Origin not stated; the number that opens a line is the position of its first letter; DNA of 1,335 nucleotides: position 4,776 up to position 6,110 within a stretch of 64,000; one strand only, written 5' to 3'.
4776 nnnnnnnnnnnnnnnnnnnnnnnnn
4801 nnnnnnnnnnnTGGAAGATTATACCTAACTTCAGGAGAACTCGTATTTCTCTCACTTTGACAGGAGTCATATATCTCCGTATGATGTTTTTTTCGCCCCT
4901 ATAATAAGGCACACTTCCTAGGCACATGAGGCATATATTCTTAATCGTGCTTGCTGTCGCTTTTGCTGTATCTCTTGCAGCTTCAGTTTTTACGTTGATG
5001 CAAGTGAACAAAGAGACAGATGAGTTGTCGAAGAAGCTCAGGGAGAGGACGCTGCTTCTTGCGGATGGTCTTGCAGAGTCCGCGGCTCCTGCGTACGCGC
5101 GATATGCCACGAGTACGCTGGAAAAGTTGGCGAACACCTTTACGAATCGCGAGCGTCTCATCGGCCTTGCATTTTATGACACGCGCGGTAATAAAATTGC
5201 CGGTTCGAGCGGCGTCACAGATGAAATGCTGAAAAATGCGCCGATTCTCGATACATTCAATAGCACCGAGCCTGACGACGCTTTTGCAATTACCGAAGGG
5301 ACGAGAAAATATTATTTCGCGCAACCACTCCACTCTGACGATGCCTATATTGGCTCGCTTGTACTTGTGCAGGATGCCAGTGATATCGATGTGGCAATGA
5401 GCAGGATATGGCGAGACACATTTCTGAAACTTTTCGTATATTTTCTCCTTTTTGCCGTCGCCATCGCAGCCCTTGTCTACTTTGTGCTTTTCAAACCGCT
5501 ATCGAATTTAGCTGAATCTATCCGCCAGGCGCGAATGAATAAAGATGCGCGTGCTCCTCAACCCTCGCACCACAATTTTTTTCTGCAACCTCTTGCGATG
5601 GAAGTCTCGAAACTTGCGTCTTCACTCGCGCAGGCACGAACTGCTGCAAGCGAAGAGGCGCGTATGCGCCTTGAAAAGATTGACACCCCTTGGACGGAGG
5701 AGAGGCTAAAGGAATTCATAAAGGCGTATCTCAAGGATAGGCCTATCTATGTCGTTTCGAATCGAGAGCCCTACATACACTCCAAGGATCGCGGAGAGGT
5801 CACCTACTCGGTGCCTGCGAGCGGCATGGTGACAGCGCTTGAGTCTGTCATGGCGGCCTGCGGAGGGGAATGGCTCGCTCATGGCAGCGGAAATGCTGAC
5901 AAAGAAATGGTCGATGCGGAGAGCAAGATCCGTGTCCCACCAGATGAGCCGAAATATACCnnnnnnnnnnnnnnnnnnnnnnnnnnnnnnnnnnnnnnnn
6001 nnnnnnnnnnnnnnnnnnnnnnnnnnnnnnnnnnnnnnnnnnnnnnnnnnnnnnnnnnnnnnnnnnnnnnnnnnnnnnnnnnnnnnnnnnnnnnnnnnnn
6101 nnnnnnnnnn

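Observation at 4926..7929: Membrane sensor-HAMP-OtsA fusion followed by an IMPase-family gene: a signal-gated trehalose module?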

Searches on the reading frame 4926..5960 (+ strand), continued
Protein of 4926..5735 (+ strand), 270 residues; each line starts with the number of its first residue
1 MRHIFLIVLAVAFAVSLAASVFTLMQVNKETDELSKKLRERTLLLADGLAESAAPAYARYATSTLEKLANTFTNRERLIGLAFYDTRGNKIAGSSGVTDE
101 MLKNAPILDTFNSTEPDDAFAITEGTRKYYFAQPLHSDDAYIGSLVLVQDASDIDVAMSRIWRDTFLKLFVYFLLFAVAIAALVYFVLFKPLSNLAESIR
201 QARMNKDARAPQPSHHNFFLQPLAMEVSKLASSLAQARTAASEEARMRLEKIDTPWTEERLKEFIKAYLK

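Call 60: search_solved_structures(query=A4, max_evalue=10)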
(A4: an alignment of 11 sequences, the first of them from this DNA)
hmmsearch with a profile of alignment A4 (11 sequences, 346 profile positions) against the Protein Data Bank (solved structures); distinct sequences matched with E-value up to 10: 31.
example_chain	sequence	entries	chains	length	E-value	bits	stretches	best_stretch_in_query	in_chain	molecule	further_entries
5is1_A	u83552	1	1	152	1.4e-05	27.6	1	33-157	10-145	Histidine kinase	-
4ywz_A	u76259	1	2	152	8.9e-05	24.9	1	32-157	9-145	Sensor protein kinase WalK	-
7dud_A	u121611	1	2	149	0.00011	24.6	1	33-157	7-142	Sensor protein kinase WalK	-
8fhw_A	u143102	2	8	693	0.0017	20.7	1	235-332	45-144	Alpha,alpha-trehalose-phosphate synthase (UDP-forming)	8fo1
5jij_A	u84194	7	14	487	0.0049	19.2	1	271-320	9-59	Alpha,alpha-trehalose-phosphate synthase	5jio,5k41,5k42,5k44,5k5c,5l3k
5lqd_A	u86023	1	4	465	0.029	16.6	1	269-330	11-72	Alpha,alpha-trehalose-phosphate synthase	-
4u64_A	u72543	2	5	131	0.033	16.5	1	28-106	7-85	Two component histidine kinase, GGDEF domain protein/EAL domain protein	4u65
2y20_A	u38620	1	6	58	0.038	16.3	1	187-238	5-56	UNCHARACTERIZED PROTEIN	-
3by9_A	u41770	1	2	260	0.041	16.2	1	61-158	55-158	Sensor protein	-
4gn0_A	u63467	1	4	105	0.055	15.8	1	182-244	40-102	Hamp domain of AF1503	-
5o7j_A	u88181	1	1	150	0.06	15.6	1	33-122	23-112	Histidine kinase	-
2y21_A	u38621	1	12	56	0.06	15.6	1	187-238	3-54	HAMP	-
2l7i_A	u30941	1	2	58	0.073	15.3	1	187-238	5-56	Uncharacterized protein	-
3b42_A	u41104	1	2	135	0.077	15.3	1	37-140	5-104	Methyl-accepting chemotaxis protein, putative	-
9c3c_d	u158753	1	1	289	0.082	15.2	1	162-229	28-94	Sarcoglycan delta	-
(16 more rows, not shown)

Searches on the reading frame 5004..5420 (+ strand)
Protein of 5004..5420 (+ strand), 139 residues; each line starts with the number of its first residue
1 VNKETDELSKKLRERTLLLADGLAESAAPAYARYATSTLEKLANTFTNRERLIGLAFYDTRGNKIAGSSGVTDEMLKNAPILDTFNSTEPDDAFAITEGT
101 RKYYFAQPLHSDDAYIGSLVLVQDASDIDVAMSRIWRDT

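Call 10: search_protein_families(library=pfam, proteins=[window:5004-5420:+], max_evalue=10)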
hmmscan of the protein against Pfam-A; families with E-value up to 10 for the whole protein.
seq(139 aa): 3 families
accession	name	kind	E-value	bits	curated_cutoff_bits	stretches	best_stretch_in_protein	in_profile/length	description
PF14827.12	dCache_3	-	0.016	15.3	25.7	1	34-127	50-146/239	Double sensory domain of two-component sensor kinase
PF16736.11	sCache_like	-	0.023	15.5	27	1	64-121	55-114/117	Single Cache-like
PF10144.15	SMP_2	-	0.07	13.2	28.9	1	10-69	43-103/159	Bacterial virulence factor haemolysin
